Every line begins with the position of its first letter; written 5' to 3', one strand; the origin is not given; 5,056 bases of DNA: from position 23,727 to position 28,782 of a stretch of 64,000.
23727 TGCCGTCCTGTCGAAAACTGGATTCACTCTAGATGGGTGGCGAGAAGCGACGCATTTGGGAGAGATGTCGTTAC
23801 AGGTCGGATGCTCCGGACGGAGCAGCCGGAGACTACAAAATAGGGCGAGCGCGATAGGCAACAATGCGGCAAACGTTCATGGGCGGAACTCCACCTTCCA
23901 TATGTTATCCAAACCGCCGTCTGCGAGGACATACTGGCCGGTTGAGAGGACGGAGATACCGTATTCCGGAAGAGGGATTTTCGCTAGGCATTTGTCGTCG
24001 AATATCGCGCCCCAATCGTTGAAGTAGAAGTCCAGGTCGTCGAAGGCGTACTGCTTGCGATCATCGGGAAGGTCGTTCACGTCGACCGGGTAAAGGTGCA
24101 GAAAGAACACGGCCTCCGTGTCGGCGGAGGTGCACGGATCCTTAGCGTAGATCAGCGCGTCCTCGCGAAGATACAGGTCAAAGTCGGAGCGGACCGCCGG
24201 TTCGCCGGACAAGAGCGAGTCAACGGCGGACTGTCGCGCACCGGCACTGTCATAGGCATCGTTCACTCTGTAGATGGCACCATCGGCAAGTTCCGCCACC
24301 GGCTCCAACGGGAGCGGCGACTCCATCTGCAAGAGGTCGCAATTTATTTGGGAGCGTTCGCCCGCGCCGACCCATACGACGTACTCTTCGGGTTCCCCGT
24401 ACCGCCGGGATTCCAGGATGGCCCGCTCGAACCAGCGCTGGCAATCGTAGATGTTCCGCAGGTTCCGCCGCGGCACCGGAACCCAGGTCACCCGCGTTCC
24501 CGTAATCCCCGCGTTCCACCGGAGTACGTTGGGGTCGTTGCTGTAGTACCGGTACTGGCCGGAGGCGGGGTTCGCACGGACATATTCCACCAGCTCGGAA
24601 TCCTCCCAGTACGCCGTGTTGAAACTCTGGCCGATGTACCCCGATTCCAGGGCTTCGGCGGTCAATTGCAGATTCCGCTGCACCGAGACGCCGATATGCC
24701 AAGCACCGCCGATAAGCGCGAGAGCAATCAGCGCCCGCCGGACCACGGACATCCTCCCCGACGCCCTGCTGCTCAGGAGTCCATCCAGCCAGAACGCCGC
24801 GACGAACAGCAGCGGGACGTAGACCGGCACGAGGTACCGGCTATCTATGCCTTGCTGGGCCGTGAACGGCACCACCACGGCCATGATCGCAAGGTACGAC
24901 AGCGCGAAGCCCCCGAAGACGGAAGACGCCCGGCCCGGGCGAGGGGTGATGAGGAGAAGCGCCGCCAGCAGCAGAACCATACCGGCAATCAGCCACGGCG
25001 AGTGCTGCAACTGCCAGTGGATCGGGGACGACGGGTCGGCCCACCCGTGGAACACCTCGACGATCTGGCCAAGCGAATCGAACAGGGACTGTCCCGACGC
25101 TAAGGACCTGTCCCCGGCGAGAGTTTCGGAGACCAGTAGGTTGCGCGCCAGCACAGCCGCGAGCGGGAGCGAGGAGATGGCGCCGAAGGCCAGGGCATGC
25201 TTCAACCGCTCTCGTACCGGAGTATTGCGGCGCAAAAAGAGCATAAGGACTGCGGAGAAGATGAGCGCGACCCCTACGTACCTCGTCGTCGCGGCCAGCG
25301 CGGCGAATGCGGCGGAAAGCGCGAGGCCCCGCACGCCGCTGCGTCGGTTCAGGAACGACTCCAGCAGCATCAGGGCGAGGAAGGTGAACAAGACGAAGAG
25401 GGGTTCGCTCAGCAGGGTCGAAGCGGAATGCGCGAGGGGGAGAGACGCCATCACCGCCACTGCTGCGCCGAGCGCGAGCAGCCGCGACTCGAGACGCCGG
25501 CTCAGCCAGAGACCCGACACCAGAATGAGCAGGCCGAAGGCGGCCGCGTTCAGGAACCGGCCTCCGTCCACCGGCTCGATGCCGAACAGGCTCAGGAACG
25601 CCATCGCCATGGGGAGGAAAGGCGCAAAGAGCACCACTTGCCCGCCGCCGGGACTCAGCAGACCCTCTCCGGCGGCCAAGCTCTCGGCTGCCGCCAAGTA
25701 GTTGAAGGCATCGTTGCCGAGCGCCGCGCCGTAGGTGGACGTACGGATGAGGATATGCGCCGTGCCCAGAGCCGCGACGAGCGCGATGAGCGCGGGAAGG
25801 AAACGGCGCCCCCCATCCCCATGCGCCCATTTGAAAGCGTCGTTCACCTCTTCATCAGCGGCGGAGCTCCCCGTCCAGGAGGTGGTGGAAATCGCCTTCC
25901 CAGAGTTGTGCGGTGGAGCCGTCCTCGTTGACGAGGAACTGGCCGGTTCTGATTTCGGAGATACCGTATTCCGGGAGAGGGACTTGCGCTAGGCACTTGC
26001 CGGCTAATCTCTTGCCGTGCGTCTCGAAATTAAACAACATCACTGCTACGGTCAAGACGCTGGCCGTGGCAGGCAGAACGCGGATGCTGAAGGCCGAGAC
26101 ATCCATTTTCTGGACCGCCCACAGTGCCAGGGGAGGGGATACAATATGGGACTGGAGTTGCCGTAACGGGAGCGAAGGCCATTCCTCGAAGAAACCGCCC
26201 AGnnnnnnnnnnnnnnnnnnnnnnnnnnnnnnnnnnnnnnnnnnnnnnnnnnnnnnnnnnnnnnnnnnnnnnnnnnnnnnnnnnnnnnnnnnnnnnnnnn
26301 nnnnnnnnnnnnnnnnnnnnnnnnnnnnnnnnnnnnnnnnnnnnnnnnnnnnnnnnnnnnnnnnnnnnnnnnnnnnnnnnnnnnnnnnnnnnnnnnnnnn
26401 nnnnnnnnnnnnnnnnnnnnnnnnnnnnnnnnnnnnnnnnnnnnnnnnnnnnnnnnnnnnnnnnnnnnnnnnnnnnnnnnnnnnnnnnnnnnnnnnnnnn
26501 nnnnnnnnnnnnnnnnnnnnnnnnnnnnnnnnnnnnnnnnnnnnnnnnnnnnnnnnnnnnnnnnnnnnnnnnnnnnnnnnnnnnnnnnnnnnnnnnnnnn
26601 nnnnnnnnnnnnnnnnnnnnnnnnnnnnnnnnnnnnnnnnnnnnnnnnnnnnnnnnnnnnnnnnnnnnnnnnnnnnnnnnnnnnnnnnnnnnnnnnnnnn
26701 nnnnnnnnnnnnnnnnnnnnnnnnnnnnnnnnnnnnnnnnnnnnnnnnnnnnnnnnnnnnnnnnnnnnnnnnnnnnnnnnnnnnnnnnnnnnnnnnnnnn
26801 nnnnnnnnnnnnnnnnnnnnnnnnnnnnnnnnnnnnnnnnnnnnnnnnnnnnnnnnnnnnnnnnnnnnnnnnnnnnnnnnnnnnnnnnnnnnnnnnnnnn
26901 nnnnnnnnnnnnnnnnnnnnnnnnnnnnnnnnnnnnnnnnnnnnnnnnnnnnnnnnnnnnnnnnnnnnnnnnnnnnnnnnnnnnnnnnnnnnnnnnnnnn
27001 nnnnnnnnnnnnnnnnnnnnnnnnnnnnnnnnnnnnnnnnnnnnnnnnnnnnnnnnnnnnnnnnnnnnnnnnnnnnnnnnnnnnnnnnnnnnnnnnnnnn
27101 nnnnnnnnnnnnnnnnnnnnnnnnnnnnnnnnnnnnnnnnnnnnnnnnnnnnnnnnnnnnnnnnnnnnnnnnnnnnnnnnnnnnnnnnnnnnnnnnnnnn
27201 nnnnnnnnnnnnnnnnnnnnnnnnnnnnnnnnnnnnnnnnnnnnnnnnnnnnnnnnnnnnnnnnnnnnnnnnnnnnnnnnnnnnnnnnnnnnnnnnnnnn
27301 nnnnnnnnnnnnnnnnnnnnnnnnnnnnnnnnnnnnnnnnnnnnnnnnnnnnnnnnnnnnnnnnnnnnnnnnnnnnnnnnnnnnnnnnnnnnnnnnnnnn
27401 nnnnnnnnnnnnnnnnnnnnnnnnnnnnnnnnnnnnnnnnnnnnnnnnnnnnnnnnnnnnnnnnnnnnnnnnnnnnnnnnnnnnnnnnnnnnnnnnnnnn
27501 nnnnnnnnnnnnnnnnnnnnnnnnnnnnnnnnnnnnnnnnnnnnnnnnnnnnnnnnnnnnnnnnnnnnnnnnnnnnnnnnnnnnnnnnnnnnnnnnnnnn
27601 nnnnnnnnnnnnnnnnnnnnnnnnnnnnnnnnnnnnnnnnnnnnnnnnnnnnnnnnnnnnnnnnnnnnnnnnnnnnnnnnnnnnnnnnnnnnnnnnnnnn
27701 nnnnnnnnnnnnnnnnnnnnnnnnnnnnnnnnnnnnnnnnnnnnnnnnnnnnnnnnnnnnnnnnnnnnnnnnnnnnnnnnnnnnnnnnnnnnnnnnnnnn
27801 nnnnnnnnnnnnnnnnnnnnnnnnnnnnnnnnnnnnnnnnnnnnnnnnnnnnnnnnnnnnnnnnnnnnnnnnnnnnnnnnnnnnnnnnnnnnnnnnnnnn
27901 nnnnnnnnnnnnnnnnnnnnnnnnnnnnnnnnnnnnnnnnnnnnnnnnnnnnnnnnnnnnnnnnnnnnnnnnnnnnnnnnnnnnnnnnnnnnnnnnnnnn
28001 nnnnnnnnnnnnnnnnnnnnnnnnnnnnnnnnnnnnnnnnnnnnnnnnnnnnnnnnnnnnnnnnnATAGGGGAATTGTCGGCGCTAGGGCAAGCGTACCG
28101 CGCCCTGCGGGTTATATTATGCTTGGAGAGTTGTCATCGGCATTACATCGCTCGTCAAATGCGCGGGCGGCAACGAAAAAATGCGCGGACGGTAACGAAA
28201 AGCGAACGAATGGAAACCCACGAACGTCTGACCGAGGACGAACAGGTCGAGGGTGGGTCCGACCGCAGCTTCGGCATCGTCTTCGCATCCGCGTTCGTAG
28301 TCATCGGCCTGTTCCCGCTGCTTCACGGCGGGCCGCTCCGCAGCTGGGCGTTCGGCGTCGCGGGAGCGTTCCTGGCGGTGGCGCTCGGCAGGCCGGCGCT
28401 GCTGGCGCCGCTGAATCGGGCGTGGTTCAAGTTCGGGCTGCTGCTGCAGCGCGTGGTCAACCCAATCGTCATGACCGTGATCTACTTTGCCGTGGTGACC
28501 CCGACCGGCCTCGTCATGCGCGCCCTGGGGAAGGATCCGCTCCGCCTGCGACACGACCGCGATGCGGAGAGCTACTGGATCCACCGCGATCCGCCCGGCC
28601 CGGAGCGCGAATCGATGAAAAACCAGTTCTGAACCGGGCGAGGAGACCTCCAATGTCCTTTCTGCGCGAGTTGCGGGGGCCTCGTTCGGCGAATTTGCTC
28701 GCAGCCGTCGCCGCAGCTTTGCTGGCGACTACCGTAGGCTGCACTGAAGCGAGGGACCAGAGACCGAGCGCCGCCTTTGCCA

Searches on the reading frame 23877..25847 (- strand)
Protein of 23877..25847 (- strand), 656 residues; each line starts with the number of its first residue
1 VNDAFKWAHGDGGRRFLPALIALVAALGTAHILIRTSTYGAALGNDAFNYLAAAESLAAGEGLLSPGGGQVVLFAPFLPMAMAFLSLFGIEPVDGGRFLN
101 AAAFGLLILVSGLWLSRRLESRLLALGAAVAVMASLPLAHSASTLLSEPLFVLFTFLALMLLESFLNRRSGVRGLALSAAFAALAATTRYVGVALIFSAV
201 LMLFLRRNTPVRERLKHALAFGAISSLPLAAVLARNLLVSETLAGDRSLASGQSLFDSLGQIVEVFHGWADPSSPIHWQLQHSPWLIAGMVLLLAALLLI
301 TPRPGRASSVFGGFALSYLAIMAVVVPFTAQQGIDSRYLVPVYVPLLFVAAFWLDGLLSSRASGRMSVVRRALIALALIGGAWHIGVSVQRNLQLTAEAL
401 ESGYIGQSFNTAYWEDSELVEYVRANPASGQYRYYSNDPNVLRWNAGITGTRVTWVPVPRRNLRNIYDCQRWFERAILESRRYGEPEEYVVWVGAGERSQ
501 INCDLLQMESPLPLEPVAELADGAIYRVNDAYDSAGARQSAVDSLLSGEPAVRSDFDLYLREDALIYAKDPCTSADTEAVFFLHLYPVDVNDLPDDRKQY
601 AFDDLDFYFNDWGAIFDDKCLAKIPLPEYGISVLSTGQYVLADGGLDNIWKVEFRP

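Call 28: search_protein_families(library=pfam, proteins=[window:23877-25847:-], max_evalue=0.01)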
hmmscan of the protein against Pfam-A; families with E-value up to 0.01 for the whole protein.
window:23877-25847:- (656 aa): 2 families
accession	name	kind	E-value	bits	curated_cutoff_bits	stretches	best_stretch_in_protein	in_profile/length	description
PF13231.12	PMT_2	-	0.00033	21.3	26.1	1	84-224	13-151/160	Dolichyl-phosphate-mannose-protein mannosyltransferase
PF02366.24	PMT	-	0.0016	18.5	22.7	1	96-205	85-198/245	Dolichyl-phosphate-mannose-protein mannosyltransferase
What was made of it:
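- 23877..25847 (-): Further GT-C paralog (656 aa) outside the reported interval, carrying the shared C-terminal domain. Weak PMT_2/PMT hits (call 28).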

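Call 72: search_protein_families(library=ncbifam, proteins=[window:23877-25847:-], max_evalue=0.001)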
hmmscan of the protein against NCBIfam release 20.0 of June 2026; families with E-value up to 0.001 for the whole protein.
window:23877-25847:- (656 aa): 1 family
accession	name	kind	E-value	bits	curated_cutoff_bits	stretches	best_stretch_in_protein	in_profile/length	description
NF047440.1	LA3751_2_3_fam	subfamily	1.8e-09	37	200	1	74-363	81-363/460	LA_3751/LA_3752 family putative glycosyltransferase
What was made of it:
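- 23877..25847 (-): LA_3751/2 family E 1.8e-9 (call 72).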

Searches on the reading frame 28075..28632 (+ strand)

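Call 28: search_protein_families(library=pfam, proteins=[window:28075-28632:+], max_evalue=0.01)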
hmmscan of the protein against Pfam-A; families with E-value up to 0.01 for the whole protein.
window:28075-28632:+ (185 aa): 1 family
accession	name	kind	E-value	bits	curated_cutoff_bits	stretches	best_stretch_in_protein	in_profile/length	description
PF19588.4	SxtJ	-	1.6e-09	38.8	24.4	1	64-157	4-99/99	Saxitoxin biosynthesis operon protein SxtJ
